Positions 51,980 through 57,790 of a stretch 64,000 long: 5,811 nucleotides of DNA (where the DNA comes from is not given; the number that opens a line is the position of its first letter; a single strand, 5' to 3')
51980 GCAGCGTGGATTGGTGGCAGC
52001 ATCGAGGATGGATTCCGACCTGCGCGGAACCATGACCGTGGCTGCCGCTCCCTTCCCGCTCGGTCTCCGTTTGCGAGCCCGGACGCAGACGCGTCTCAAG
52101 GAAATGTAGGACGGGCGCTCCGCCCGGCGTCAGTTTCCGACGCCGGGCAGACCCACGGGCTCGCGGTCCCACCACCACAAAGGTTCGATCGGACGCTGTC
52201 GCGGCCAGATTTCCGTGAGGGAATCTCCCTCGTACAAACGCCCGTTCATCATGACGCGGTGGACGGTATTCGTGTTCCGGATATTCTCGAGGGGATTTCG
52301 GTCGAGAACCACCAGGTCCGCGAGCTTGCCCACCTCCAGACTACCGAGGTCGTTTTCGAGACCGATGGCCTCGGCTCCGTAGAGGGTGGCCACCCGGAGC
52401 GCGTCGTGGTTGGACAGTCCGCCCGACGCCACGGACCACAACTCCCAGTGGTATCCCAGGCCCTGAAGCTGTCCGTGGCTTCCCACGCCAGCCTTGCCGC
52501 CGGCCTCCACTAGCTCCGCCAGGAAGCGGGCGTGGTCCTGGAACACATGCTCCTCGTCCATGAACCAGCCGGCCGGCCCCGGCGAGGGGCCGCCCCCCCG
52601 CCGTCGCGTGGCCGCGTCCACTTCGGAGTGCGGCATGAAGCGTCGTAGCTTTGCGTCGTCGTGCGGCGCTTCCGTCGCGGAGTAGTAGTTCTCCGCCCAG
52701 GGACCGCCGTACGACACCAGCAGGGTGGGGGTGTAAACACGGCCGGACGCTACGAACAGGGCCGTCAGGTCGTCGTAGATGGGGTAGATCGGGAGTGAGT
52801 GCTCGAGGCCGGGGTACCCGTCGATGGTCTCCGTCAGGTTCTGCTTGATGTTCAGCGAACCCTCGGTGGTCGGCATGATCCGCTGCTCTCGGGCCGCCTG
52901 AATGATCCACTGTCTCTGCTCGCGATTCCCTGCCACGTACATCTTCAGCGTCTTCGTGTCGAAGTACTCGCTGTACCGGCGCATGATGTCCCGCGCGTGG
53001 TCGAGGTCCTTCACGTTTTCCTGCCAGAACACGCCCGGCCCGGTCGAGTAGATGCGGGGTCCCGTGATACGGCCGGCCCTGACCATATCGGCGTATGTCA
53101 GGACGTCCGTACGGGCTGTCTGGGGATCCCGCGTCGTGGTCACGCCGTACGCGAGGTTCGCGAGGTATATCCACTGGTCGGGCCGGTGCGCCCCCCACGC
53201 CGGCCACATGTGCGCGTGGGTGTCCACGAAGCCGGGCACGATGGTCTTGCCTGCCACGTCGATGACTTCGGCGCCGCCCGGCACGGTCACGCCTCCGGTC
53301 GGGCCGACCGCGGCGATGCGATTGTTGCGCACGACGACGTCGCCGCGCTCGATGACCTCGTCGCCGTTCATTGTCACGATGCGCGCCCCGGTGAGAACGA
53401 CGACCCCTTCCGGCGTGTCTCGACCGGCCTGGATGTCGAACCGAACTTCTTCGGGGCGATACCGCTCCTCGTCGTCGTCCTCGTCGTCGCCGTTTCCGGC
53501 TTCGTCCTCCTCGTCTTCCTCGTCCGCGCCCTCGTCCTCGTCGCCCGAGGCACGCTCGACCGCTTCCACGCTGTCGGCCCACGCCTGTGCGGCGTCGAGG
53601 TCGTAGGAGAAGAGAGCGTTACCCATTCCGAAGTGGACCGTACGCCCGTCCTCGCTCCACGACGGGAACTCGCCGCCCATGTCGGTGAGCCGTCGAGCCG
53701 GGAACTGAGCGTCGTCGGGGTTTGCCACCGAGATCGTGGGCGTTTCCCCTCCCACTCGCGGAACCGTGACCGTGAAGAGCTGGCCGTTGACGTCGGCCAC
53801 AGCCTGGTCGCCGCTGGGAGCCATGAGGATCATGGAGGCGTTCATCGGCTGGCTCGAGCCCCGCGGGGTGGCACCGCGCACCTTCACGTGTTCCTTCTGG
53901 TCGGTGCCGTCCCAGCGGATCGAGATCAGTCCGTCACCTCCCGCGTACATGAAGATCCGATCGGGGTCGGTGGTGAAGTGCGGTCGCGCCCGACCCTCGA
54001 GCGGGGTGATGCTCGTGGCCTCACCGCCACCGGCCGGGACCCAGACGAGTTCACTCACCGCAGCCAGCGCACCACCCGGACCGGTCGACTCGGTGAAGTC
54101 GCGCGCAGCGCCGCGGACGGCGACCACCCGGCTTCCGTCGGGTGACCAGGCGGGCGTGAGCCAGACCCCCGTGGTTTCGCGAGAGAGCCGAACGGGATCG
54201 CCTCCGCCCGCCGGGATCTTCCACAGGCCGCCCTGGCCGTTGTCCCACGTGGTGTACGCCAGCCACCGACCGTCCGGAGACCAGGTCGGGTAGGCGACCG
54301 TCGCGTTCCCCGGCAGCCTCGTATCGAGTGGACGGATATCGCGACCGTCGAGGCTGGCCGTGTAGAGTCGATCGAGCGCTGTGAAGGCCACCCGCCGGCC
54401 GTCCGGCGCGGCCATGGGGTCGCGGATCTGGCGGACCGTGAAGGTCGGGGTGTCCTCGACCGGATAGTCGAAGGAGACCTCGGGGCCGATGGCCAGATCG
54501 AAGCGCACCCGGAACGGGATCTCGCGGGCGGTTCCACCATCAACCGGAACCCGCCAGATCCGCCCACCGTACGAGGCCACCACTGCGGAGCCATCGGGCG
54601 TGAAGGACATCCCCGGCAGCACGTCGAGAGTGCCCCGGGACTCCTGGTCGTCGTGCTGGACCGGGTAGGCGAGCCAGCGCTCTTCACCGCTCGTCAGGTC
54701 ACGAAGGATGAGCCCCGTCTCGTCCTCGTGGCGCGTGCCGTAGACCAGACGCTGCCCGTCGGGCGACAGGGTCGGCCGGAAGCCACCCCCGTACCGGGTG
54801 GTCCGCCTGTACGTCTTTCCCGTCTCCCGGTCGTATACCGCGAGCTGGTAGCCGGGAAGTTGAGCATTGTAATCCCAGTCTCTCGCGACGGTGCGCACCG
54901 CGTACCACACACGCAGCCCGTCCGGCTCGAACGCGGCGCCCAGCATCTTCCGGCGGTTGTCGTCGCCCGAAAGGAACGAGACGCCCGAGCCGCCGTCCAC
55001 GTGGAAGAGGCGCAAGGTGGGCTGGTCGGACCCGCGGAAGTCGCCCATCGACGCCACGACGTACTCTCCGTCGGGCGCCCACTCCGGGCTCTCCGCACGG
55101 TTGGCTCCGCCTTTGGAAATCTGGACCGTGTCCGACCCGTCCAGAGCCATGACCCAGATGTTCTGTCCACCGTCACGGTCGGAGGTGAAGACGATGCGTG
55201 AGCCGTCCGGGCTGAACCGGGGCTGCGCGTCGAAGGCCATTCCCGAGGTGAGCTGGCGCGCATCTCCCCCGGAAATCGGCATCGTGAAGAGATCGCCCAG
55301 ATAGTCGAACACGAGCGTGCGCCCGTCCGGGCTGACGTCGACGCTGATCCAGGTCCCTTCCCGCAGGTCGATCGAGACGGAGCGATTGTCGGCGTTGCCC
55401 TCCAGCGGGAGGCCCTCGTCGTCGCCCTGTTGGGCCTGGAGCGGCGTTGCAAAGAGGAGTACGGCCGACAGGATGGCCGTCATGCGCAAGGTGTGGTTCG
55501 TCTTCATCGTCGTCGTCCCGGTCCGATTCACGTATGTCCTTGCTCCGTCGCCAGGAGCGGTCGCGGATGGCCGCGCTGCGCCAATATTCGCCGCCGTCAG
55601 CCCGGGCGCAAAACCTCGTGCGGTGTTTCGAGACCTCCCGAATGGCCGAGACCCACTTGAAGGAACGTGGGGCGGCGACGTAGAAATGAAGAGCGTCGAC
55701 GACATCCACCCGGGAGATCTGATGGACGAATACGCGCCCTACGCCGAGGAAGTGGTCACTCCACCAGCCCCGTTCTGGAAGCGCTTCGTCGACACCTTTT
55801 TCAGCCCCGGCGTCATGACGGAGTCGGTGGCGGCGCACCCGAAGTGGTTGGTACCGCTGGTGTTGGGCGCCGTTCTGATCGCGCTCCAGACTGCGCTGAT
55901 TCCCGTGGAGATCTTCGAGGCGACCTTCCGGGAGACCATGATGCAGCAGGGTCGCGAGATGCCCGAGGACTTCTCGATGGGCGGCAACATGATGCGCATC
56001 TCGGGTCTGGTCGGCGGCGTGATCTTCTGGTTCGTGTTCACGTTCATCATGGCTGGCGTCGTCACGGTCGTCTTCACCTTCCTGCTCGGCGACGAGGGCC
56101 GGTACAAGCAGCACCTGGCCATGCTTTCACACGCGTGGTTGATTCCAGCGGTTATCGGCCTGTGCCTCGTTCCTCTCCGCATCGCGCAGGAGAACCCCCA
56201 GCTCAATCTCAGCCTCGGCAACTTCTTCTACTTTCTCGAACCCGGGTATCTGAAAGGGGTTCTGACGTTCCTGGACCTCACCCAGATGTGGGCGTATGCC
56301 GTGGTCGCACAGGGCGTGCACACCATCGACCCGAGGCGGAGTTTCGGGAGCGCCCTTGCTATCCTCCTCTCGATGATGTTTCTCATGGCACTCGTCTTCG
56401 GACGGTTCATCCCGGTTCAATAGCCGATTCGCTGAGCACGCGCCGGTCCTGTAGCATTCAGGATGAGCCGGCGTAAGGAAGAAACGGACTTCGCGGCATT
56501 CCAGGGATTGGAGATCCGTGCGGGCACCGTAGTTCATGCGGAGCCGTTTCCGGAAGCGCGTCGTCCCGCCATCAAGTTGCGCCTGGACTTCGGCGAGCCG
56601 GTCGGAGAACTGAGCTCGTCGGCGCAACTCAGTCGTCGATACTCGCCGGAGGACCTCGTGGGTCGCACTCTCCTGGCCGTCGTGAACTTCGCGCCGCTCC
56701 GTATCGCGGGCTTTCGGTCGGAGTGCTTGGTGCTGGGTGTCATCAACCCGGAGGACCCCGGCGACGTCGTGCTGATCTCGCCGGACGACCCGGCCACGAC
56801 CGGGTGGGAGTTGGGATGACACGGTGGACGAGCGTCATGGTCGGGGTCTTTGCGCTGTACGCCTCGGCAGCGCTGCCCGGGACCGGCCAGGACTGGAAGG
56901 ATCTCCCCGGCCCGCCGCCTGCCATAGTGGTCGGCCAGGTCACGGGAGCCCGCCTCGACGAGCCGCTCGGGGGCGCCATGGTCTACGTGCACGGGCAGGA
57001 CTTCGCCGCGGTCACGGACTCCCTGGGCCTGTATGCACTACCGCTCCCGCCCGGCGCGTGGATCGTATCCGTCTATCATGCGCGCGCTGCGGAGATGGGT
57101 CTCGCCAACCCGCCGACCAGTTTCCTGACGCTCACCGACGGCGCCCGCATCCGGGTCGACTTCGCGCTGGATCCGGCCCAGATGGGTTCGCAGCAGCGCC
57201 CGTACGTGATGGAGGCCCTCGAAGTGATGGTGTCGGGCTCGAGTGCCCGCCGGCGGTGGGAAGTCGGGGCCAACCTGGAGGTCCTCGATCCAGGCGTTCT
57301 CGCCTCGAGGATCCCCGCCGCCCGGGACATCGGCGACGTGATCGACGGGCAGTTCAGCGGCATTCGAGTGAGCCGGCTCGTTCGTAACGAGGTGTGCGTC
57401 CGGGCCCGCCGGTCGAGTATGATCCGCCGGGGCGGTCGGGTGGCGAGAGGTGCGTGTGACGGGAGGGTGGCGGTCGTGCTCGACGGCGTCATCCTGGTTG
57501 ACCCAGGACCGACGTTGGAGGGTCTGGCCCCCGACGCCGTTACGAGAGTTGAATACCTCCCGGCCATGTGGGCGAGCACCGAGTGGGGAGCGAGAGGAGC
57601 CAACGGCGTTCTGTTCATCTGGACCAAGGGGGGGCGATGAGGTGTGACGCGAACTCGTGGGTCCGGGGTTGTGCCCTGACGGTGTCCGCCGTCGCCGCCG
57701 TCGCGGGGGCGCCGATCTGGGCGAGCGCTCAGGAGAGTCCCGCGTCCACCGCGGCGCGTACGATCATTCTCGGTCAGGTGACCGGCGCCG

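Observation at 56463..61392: csaA coupled to two tandem plug-only TonB-receptor-like proteins, followed by a TAXI-TRAP transporter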

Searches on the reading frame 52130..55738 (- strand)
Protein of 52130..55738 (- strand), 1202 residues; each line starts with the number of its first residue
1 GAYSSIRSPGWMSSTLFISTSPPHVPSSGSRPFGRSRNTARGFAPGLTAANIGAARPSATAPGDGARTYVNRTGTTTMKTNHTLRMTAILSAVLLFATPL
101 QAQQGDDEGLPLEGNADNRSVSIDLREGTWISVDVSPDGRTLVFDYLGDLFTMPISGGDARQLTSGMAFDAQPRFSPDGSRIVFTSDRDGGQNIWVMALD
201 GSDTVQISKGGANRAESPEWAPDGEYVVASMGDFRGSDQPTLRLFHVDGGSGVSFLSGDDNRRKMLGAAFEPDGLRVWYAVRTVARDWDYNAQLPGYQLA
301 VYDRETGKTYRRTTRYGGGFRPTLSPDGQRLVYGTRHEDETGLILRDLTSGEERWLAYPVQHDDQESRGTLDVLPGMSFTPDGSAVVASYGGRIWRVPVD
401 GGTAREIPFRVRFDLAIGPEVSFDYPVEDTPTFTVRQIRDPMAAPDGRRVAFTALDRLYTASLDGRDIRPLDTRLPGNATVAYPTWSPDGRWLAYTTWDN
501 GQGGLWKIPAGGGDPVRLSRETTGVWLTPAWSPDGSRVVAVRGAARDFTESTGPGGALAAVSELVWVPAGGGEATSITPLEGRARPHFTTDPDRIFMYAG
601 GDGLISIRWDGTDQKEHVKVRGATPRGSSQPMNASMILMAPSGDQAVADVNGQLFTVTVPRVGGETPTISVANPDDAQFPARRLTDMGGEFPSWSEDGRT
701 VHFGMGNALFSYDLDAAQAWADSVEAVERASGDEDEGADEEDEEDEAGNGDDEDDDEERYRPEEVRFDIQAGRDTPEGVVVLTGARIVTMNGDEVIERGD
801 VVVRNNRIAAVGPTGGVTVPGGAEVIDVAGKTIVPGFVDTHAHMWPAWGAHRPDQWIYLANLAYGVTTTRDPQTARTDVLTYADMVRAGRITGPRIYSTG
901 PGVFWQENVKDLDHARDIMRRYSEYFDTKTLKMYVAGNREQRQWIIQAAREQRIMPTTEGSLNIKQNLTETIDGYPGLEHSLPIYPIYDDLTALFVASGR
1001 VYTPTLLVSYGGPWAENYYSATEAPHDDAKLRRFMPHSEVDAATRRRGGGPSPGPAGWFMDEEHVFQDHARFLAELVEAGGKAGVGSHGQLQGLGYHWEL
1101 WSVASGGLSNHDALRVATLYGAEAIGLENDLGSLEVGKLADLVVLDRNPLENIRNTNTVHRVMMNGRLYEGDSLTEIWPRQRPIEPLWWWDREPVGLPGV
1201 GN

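Call 100: search_protein_families(library=pfam, proteins=[window:52130-55738:-], max_evalue=0.0001)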
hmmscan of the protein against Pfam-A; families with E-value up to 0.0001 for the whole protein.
window:52130-55738:- (1202 aa): 4 families
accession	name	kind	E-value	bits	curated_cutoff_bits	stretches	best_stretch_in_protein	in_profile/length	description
PF07676.18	PD40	-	2.9e-27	94.4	20.9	1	161-196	2-38/38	WD40-like Beta Propeller Repeat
PF01979.26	Amidohydro_1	-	8.2e-17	61.9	25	1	1100-1168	274-344/345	Amidohydrolase family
PF07969.17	Amidohydro_3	-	5.5e-15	56.2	29.7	1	1105-1151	404-450/472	Amidohydrolase family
PF00930.27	DPPIV_N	-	1.1e-08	34.6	22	0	145-214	20-87/354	Dipeptidyl peptidase IV (DPP IV) N-terminal region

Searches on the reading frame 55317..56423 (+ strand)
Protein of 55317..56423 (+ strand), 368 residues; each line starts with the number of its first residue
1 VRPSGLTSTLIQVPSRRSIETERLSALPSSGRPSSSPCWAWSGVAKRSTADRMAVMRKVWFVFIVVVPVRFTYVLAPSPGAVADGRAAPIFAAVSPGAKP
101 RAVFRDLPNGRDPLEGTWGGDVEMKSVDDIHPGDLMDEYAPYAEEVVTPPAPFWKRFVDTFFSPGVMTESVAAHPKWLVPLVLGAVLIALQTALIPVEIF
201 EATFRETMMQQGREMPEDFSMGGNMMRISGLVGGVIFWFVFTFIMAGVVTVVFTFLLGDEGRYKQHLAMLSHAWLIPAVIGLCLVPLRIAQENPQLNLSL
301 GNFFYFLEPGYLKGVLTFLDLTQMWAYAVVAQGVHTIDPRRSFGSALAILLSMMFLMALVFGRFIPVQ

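Call 3: search_protein_families(library=pfam, proteins=[window:55317-56423:+], max_evalue=1)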
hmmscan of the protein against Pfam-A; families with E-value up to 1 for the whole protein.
window:55317-56423:+ (368 aa): 0 families

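Call 4: search_protein_families(library=ncbifam, proteins=[window:55317-56423:+], max_evalue=1)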
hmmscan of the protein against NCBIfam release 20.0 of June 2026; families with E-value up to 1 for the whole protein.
window:55317-56423:+ (368 aa): 1 family
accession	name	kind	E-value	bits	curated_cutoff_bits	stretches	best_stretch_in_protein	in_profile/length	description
NF052650.1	YknW_fam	equivalog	9e-13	48.2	110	1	160-338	20-192/213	YknW family membrane protein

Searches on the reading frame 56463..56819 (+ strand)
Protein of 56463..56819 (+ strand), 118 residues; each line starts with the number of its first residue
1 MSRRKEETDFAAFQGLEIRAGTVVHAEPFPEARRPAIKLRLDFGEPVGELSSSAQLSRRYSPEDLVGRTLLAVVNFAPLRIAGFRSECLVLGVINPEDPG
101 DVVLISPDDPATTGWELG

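Call 3: search_protein_families(library=pfam, proteins=[window:56463-56819:+], max_evalue=1)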
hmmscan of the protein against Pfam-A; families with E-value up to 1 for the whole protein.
window:56463-56819:+ (118 aa): 1 family
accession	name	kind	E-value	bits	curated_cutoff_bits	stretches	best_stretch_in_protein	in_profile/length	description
PF01588.26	tRNA_bind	-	3.2e-13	50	27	1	18-114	1-94/96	Putative tRNA binding domain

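Call 4: search_protein_families(library=ncbifam, proteins=[window:56463-56819:+], max_evalue=1)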
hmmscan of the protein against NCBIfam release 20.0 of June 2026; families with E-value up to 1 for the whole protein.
window:56463-56819:+ (118 aa): 9 families
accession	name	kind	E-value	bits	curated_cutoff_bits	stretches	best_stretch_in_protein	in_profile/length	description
NF007495.0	PRK10089.1-4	equivalog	2.2e-37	128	117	1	6-115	3-110/113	tRNA-binding protein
TIGR02222.1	chap_CsaA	subfamily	7.8e-37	125.5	119.65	1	11-115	2-104/107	export-related chaperone CsaA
NF007496.0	PRK10089.1-5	equivalog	2.3e-36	124.3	171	1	9-114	3-105/109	chaperone CsaA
NF007494.0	PRK10089.1-3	equivalog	3e-35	120.6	109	1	6-117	2-111/112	tRNA-binding protein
NF007493.0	PRK10089.1-2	equivalog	7.2e-31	106.6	160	1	7-117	3-111/112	tRNA-binding protein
TIGR00399.1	metG_C_term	equivalog_domain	6.4e-16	58.4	116.65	1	3-114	29-135/139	methionine--tRNA ligase subunit beta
NF001100.0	PRK00133.1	equivalog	1.8e-12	46.6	587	1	5-115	568-673/676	methionine--tRNA ligase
NF007492.0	PRK10089.1-1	equivalog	1.8e-11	43.9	150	1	8-114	4-106/110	tRNA-binding protein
NF008900.0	PRK12267.1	equivalog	6.8e-11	41.4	598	1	4-115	539-645/648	methionine--tRNA ligase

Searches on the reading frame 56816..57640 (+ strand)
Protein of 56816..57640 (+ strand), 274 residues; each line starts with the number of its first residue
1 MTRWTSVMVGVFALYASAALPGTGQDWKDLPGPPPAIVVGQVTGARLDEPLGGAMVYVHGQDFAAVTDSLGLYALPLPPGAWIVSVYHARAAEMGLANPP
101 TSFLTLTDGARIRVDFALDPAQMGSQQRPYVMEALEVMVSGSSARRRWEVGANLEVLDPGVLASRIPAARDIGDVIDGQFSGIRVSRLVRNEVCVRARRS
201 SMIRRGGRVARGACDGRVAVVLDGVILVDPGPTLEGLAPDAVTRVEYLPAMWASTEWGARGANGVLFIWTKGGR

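Call 3: search_protein_families(library=pfam, proteins=[window:56816-57640:+], max_evalue=1)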
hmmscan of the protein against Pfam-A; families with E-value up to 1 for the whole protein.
window:56816-57640:+ (274 aa): 2 families
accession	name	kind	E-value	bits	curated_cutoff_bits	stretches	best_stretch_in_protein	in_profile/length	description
PF13715.12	CarbopepD_reg_2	-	0.00028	21.3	32.2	1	40-81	3-45/88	CarboxypepD_reg-like domain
PF07715.20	Plug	-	0.00057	20.8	23.9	1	168-265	21-107/107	TonB-dependent Receptor Plug Domain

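Call 4: search_protein_families(library=ncbifam, proteins=[window:56816-57640:+], max_evalue=1)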
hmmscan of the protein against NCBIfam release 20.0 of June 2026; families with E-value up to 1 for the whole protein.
window:56816-57640:+ (274 aa): 3 families
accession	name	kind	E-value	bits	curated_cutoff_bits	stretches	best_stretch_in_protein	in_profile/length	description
TIGR04056.1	OMP_RagA_SusC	subfamily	1.2e-07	30.5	368.25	2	136-273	80-206/981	SusC/RagA family TonB-linked outer membrane protein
TIGR04057.1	SusC_RagA_signa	signature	0.0021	17.8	46.2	1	257-271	17-31/31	SusC/RagA subfamily TonB-dependent outer membrane receptor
NF052345.1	S_layer_anammox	exception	0.063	10.6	1400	1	36-125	1313-1398/1596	Kustd1514 family S-layer glycoprotein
